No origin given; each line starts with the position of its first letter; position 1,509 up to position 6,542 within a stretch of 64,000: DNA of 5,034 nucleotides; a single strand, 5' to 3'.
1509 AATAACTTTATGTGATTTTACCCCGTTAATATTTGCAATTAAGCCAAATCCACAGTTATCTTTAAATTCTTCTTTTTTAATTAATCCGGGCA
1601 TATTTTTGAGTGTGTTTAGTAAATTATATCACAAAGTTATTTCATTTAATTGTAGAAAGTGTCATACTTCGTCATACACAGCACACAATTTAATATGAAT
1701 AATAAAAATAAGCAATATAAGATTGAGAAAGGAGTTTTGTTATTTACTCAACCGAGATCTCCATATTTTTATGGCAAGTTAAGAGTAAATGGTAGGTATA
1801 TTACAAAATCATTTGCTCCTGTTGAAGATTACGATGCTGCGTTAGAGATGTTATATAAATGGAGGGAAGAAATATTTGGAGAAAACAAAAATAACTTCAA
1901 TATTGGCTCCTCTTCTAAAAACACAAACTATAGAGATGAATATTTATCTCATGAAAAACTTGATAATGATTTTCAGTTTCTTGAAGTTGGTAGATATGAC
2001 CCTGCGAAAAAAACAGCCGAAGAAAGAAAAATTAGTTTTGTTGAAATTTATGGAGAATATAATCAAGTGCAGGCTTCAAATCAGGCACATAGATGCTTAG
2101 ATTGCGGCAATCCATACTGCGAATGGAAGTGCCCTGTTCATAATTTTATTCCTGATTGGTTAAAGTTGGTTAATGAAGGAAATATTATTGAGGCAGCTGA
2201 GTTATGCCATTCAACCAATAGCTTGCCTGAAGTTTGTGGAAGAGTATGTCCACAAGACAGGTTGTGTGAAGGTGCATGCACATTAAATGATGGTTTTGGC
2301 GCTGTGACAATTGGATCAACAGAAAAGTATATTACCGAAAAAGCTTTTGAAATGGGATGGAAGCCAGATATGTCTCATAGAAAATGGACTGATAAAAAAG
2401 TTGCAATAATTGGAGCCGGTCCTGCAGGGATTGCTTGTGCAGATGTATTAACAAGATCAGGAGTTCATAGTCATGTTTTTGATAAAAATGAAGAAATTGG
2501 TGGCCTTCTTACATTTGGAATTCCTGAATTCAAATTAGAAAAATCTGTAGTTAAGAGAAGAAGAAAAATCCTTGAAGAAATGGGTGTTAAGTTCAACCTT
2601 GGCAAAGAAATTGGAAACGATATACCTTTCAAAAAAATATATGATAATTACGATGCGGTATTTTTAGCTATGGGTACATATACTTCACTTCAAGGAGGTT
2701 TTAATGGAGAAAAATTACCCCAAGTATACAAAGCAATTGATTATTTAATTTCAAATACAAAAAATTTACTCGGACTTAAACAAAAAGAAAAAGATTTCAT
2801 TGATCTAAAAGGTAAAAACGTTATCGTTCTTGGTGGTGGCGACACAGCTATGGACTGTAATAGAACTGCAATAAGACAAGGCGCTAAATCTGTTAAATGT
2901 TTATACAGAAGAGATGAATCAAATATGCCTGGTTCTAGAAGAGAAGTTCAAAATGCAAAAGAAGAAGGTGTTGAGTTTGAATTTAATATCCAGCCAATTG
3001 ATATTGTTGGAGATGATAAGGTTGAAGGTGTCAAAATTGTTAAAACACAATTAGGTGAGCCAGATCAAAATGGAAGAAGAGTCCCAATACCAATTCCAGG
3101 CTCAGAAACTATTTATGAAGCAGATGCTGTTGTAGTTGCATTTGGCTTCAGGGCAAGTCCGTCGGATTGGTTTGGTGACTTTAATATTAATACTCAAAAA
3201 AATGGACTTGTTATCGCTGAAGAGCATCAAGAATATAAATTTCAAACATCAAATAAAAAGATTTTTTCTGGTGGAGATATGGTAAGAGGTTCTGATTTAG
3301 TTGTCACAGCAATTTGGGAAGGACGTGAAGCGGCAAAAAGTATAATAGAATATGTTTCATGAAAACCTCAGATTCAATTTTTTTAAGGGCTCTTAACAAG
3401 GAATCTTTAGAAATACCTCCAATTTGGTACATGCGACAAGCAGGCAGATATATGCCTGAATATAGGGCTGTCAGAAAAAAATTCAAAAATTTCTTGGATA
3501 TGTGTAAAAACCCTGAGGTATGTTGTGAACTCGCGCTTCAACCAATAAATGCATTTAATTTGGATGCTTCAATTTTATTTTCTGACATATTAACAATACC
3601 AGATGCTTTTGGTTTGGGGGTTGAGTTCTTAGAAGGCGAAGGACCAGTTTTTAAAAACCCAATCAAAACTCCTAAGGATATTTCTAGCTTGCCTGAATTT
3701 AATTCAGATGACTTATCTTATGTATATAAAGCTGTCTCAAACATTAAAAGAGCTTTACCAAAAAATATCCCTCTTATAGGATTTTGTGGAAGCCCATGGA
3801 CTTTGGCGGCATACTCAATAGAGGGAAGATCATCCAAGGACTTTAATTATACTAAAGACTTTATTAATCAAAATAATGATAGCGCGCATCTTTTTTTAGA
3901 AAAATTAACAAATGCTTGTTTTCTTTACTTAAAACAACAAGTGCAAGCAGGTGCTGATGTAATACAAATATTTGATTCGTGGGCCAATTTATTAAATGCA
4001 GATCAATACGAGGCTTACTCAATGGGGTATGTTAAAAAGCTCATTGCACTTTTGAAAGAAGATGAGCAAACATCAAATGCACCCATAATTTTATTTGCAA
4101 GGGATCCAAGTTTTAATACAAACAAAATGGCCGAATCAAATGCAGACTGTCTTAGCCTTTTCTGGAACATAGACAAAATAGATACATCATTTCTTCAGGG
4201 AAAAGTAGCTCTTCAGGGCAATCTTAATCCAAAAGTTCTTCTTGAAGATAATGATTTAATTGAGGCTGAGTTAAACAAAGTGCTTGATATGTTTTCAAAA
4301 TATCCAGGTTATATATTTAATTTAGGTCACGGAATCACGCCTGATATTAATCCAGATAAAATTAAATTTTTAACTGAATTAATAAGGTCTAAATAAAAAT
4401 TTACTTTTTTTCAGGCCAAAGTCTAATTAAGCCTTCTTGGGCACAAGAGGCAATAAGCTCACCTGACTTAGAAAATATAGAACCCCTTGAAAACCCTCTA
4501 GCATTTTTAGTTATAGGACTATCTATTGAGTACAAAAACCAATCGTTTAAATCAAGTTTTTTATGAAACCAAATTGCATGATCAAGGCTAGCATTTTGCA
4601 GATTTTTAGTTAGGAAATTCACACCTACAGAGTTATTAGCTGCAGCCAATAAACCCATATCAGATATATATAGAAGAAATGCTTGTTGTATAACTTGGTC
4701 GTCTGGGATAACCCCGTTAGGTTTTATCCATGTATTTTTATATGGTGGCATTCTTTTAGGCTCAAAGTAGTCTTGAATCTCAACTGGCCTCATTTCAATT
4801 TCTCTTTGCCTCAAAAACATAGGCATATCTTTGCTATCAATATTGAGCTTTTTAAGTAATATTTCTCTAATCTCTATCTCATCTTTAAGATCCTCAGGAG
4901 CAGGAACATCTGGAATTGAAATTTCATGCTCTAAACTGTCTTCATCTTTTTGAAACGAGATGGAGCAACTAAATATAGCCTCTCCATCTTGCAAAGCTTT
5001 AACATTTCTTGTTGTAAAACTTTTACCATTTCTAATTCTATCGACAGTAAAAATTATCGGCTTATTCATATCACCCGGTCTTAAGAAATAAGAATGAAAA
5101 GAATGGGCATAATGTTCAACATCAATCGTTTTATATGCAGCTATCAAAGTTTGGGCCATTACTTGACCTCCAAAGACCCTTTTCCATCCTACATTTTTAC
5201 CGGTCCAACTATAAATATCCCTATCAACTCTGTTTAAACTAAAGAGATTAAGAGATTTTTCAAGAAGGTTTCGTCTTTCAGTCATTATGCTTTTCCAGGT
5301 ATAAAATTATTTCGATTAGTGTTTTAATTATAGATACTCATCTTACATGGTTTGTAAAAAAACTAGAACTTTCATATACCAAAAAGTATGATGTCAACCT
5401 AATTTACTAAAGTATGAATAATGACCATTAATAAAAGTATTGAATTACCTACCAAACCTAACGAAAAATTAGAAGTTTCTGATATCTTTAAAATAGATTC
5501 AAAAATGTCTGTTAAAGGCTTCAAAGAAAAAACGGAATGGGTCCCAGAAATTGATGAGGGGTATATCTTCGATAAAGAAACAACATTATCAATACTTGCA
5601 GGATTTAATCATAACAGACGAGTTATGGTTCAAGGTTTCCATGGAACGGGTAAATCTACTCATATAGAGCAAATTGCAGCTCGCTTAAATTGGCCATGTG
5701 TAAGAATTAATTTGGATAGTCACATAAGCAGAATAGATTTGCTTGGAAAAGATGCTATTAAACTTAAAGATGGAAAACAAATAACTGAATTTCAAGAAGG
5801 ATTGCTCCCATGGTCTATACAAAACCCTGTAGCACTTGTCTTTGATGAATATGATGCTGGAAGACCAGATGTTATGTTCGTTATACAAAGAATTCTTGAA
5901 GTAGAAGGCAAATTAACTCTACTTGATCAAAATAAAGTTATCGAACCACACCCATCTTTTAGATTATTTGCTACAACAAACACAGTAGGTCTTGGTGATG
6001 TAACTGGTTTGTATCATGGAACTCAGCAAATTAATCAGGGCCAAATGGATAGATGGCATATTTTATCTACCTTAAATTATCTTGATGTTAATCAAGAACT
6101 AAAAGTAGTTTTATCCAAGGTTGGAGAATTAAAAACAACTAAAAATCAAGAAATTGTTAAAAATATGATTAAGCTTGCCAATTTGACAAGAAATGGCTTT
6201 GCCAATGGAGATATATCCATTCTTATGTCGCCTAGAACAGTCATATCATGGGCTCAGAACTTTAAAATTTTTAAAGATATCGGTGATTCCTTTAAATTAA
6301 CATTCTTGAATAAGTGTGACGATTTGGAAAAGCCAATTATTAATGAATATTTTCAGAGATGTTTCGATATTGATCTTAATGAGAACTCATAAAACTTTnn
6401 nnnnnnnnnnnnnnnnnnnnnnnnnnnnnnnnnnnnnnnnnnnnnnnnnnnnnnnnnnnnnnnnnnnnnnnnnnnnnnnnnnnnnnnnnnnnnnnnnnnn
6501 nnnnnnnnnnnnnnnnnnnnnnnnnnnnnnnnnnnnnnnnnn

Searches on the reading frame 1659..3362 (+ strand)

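Call 21: search_protein_families(library=pfam, proteins=[window:1659-3362:+], max_evalue=0.00001)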
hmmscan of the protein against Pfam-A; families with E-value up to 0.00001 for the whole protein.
window:1659-3362:+ (567 aa): 6 families
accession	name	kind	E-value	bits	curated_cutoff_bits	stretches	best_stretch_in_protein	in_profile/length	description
PF14691.11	Fer4_20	-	2.9e-38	130.6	25.8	1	125-233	3-112/113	Dihydroprymidine dehydrogenase domain II, 4Fe-4S cluster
PF07992.20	Pyr_redox_2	-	1.9e-26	93.6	26.1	1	246-555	1-291/291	Pyridine nucleotide-disulphide oxidoreductase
PF13738.12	Pyr_redox_3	-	1.5e-10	41.3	30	0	374-523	153-292/305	Pyridine nucleotide-disulphide oxidoreductase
PF00070.33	Pyr_redox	-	8.4e-10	39.5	22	0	247-317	1-62/82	Pyridine nucleotide-disulphide oxidoreductase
PF13450.12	NAD_binding_8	-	2e-07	31.6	21.9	1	250-284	1-35/68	NAD(P)-binding Rossmann-like domain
PF01946.23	Thi4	-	1.8e-06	27.8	26.2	0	242-313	14-85/235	Thi4 family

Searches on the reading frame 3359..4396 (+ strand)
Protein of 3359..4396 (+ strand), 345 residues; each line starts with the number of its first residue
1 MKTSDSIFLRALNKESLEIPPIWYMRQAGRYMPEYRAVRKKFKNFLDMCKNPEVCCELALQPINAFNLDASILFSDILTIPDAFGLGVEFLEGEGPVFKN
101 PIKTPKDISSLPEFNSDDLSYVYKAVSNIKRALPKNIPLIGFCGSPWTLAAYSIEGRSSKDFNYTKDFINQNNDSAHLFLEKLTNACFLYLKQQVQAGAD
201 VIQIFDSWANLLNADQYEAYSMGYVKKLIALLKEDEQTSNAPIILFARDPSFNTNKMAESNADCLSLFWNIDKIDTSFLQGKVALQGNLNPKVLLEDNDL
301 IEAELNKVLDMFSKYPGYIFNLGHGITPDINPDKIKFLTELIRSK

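Call 21: search_protein_families(library=pfam, proteins=[window:3359-4396:+], max_evalue=0.00001)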
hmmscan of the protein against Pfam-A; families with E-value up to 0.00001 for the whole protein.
window:3359-4396:+ (345 aa): 1 family
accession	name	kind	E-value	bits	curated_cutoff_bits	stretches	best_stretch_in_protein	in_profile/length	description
PF01208.23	URO-D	-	8.6e-114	380.6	23.9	1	4-343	2-344/346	Uroporphyrinogen decarboxylase (URO-D)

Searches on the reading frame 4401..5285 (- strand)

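Call 21: search_protein_families(library=pfam, proteins=[window:4401-5285:-], max_evalue=0.00001)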
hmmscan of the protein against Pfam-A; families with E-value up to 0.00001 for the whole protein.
window:4401-5285:- (294 aa): 3 families
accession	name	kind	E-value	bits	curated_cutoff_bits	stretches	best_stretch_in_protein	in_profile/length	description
PF02551.21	Acyl_CoA_thio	-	1.2e-41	142.1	21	2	157-286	6-132/132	Acyl-CoA thioesterase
PF20789.3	4HBT_3C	-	2.7e-18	67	24.1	1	155-287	16-140/140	Acyl-CoA thioesterase C-terminal domain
PF13622.12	4HBT_3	-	9.6e-18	64.7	24.3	1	36-112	10-83/83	Acyl-CoA thioesterase N-terminal domain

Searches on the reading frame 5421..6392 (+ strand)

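Call 3: search_protein_families(library=pfam, proteins=[window:5421-6392:+], max_evalue=0.01)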
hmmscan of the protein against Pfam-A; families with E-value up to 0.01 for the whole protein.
window:5421-6392:+ (323 aa): 5 families
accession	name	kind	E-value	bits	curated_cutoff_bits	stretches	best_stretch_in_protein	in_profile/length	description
PF07728.20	AAA_5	-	6e-11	42.9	22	1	68-192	2-126/139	AAA domain (dynein-related subfamily)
PF12556.13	CobS_N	-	5.2e-06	26.5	22.2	1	11-41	4-34/34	Cobaltochelatase CobS subunit N terminal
PF00004.35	AAA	-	0.00091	20.1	21.2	1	69-150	2-72/131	ATPase family associated with various cellular activities (AAA)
PF07726.17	AAA_3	-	0.0015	18.8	27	1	68-212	2-129/131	ATPase family associated with various cellular activities (AAA)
PF13671.12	AAA_33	-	0.0059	17.3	27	1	68-112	2-44/143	AAA domain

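Call 4: search_protein_families(library=ncbifam, proteins=[window:5421-6392:+], max_evalue=0.01)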
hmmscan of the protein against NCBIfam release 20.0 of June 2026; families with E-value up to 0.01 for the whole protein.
window:5421-6392:+ (323 aa): 3 families
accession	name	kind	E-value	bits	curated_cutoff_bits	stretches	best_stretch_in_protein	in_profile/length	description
TIGR01650.1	PD_CobS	equivalog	5.7e-157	522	558.55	1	12-322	11-322/327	cobaltochelatase subunit CobS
TIGR02640.1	gas_vesic_GvpN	equivalog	1.1e-12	48.1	266.8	1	63-269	19-231/262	gas vesicle protein GvpN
NF042959.1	IteA_antiphage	equivalog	6.5e-06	25.5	510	1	58-146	118-194/367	anti-phage ATPase IteA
